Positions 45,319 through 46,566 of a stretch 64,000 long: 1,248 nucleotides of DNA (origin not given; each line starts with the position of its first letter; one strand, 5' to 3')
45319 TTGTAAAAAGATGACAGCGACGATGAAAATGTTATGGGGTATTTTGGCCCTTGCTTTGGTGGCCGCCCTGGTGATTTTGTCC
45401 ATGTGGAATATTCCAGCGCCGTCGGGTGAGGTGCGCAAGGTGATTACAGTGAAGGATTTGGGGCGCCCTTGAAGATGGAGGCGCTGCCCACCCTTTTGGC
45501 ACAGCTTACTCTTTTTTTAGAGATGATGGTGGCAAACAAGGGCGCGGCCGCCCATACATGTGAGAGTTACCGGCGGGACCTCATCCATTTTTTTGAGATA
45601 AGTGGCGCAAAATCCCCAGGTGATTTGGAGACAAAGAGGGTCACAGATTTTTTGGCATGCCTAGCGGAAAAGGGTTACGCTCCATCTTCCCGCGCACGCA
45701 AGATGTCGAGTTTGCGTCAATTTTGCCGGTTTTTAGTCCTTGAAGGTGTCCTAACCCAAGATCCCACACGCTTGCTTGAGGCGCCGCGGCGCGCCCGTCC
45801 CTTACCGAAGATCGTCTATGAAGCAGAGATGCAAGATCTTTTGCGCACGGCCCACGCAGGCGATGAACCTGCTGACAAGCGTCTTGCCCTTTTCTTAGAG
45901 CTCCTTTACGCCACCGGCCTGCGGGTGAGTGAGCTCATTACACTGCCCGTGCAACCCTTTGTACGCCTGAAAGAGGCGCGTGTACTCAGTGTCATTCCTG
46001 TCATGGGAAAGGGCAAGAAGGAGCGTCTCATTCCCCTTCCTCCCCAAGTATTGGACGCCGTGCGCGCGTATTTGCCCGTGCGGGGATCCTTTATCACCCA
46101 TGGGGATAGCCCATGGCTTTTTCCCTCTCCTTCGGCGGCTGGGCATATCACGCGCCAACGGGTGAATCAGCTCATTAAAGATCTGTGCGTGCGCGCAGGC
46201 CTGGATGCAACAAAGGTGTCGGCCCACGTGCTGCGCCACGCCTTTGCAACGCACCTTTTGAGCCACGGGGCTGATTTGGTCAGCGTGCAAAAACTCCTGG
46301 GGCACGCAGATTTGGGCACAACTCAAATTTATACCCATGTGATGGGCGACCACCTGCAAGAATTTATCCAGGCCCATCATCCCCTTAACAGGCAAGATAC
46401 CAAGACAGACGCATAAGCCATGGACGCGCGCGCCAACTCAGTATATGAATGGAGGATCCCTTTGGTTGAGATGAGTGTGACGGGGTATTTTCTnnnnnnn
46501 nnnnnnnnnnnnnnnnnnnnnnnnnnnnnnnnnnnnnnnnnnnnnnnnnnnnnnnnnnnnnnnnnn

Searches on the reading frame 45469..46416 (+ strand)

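Call 47: search_protein_families(library=pfam, proteins=[window:45469-46416:+], max_evalue=0.00001)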
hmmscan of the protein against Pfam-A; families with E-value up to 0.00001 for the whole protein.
window:45469-46416:+ (315 aa): 2 families
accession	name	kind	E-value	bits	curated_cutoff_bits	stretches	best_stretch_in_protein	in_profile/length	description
PF00589.27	Phage_integrase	-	1.4e-39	136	27.1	1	116-291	3-168/172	Phage integrase family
PF02899.23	Phage_int_SAM_1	-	2.3e-15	57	22.3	1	14-93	2-83/83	Phage integrase, N-terminal SAM-like domain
